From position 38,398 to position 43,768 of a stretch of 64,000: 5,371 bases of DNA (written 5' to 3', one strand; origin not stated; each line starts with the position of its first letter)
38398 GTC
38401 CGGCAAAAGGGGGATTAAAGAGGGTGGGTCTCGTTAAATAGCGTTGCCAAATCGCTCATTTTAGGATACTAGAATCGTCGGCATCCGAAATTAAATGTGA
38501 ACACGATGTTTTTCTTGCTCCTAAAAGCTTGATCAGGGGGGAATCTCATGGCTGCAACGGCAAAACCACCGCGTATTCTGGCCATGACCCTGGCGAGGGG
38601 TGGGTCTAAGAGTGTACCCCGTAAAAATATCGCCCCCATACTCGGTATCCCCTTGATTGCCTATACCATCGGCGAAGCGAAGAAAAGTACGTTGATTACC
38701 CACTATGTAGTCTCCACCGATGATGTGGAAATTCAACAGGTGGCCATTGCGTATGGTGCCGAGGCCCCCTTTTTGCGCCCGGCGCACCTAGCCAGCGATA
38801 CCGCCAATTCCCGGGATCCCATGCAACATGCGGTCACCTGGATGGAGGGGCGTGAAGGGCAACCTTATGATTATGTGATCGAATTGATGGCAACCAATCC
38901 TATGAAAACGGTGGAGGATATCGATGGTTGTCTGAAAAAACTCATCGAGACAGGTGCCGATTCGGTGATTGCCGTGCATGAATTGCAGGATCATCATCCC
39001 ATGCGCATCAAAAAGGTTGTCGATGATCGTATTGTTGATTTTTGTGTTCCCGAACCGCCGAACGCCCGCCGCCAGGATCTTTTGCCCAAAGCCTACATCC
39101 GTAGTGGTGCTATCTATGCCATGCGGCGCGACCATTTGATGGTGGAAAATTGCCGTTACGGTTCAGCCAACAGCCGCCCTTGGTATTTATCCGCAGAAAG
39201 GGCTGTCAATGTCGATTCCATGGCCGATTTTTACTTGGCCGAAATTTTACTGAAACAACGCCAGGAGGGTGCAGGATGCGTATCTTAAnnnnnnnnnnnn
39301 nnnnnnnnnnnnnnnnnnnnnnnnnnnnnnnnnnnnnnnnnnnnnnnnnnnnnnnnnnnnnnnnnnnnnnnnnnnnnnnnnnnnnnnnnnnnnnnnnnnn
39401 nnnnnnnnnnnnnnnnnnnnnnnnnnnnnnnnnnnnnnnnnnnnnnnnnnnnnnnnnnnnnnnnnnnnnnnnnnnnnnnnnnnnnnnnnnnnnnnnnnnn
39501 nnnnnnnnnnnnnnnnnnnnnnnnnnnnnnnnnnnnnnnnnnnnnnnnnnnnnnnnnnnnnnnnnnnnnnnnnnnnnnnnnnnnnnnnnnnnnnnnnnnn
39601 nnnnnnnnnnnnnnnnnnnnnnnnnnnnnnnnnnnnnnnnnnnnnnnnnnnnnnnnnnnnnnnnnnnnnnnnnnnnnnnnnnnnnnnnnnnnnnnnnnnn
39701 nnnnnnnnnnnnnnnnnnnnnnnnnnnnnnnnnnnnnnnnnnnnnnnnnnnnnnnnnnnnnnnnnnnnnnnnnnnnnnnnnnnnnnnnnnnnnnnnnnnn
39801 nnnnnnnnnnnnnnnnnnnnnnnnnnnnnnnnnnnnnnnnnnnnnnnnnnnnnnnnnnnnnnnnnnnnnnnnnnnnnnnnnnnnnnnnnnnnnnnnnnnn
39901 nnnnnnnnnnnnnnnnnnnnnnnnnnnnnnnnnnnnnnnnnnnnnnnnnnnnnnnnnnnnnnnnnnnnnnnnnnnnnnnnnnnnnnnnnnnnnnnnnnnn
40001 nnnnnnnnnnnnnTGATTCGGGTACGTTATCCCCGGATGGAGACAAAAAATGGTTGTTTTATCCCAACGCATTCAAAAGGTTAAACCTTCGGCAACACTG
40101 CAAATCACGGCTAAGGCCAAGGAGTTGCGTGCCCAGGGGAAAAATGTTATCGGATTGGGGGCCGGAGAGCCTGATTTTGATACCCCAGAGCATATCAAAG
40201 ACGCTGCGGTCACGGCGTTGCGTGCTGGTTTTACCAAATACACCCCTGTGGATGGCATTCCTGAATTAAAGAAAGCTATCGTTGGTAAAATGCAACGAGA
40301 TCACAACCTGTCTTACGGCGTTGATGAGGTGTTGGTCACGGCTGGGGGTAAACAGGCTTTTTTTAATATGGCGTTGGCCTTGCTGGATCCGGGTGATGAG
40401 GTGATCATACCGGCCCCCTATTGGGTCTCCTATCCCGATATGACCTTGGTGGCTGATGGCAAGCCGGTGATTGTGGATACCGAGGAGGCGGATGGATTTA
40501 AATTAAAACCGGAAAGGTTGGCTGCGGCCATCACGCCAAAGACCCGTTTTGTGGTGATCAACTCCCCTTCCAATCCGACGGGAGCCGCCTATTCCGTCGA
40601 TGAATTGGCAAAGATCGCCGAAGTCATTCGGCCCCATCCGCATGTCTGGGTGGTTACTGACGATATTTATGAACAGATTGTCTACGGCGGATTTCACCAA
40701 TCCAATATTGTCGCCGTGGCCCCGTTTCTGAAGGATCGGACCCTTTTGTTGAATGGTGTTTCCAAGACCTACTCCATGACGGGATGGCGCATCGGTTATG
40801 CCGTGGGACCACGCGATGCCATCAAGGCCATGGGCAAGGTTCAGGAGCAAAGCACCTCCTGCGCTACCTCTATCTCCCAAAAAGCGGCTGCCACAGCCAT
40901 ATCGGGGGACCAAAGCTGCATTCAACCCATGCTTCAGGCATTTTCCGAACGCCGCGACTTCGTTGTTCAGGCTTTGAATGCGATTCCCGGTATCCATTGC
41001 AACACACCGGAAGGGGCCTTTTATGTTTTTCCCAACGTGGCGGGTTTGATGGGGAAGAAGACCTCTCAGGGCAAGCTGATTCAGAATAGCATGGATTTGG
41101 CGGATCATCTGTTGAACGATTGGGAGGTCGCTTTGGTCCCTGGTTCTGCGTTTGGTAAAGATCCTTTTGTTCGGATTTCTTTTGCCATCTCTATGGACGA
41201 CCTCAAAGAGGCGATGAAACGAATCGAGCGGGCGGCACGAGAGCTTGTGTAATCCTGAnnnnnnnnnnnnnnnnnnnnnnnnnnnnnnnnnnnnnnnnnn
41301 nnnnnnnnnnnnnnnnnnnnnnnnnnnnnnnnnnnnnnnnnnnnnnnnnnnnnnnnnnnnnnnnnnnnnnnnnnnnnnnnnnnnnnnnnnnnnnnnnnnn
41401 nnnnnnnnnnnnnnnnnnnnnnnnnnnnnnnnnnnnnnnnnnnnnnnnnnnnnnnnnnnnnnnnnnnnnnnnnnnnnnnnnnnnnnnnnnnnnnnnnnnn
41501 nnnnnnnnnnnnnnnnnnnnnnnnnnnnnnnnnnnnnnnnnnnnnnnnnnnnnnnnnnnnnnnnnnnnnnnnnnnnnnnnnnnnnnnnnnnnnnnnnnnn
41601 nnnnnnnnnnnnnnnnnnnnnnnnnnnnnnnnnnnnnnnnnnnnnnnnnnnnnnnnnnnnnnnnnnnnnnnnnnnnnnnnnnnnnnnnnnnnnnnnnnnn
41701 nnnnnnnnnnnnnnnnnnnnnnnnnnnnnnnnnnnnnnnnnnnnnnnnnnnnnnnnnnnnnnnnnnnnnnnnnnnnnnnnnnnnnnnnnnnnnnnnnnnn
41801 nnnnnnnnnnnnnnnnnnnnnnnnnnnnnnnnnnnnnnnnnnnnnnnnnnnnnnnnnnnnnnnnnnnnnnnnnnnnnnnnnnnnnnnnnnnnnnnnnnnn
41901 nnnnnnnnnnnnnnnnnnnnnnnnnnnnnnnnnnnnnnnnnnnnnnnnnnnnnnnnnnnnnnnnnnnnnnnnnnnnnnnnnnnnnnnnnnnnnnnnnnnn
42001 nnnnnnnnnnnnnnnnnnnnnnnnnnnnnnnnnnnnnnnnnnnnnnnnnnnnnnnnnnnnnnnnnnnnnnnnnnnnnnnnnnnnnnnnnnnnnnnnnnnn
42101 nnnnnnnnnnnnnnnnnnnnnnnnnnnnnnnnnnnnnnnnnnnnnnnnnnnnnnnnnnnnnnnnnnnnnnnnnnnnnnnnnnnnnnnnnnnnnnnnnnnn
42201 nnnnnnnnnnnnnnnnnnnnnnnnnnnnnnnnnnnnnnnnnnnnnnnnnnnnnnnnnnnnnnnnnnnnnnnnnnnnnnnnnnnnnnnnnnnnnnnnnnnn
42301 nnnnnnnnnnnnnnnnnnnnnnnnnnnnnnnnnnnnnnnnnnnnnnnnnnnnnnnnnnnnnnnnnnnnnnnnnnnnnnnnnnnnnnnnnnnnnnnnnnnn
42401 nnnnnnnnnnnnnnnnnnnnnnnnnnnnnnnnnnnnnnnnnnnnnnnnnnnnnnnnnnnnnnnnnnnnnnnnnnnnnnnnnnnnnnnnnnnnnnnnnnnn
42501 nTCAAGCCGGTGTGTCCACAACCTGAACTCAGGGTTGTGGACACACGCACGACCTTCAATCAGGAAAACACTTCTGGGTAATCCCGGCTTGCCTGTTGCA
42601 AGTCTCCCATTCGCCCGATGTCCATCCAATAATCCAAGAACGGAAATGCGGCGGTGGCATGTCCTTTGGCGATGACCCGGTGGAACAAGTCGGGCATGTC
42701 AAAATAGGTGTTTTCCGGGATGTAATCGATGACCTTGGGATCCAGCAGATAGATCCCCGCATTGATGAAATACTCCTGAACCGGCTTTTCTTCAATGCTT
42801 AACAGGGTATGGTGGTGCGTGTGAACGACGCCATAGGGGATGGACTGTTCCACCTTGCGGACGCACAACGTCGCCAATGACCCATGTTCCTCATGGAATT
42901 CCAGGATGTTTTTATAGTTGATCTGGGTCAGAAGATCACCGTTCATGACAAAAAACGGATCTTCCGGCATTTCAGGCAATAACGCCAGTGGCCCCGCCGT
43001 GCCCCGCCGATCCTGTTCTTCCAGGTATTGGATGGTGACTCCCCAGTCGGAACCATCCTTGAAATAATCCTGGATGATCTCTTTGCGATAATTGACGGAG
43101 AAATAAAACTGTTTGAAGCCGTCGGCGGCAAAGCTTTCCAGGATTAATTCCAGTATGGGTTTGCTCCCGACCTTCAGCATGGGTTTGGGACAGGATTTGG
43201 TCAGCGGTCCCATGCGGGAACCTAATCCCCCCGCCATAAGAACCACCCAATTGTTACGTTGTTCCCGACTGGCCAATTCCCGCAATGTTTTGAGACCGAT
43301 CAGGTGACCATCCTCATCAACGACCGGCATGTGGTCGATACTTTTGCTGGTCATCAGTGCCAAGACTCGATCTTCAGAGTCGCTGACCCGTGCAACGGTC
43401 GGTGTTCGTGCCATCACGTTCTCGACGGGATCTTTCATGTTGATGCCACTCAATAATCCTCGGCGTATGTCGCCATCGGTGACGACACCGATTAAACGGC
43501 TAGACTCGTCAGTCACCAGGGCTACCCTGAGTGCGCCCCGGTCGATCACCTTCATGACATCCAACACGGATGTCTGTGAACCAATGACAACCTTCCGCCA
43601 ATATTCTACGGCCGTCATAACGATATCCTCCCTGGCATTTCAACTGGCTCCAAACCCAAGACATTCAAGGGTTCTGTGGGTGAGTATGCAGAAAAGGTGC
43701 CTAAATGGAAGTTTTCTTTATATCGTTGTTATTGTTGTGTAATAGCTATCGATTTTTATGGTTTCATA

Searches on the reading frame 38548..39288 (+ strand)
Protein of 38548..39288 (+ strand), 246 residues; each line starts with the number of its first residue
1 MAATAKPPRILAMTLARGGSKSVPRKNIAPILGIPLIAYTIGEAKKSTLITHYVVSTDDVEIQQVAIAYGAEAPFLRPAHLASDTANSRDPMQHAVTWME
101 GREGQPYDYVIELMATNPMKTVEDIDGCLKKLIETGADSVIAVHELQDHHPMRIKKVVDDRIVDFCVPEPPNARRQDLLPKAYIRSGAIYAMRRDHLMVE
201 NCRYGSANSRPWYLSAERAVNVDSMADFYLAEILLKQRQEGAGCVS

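Call 32: search_protein_families(library=pfam, proteins=[window:38548-39288:+], max_evalue=0.001)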
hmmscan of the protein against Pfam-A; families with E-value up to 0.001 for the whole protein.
window:38548-39288:+ (246 aa): 1 family
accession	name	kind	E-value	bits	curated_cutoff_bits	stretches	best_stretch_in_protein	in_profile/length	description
PF02348.25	CTP_transf_3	-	4.7e-18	66.2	22.6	1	14-198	4-189/217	Cytidylyltransferase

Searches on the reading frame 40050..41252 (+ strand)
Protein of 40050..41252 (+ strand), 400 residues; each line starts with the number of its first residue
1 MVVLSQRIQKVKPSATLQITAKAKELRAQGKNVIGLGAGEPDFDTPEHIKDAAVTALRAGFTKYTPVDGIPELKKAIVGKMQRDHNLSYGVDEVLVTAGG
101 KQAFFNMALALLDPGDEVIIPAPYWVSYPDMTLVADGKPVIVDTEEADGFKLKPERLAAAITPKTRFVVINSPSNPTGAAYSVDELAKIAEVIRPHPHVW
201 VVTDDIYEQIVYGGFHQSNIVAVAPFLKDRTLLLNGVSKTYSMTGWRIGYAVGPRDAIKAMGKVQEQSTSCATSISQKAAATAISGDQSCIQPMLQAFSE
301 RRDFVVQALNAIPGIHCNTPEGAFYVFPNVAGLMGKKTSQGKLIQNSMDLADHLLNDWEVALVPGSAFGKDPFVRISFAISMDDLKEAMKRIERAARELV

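Call 32: search_protein_families(library=pfam, proteins=[window:40050-41252:+], max_evalue=0.001)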
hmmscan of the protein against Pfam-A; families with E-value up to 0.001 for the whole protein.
window:40050-41252:+ (400 aa): 4 families
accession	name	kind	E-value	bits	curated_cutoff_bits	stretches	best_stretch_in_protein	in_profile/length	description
PF00155.27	Aminotran_1_2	-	3.3e-76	257.3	19.7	1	32-392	2-361/361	Aminotransferase class I and II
PF01041.23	DegT_DnrJ_EryC1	-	6.3e-09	36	19.8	1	91-191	39-136/360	DegT/DnrJ/EryC1/StrS aminotransferase family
PF01053.26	Cys_Met_Meta_PP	-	8.9e-08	31.5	27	1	90-205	66-174/381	Cys/Met metabolism PLP-dependent enzyme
PF00266.25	Aminotran_5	-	5.4e-05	22.8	21.5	1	92-191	62-166/371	Aminotransferase class-V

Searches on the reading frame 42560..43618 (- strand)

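Call 32: search_protein_families(library=pfam, proteins=[window:42560-43618:-], max_evalue=0.001)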
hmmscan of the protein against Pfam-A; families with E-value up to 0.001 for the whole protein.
window:42560-43618:- (352 aa): 3 families
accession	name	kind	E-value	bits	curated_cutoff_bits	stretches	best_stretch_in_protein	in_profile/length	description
PF00483.29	NTP_transferase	-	2.4e-43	149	21.2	1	126-348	3-243/245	Nucleotidyl transferase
PF00571.33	CBS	-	5.9e-15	55.8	24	2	65-115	1-51/57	CBS domain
PF12804.13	NTP_transf_3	-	2e-10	41.5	27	1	125-260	1-129/160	MobA-like NTP transferase domain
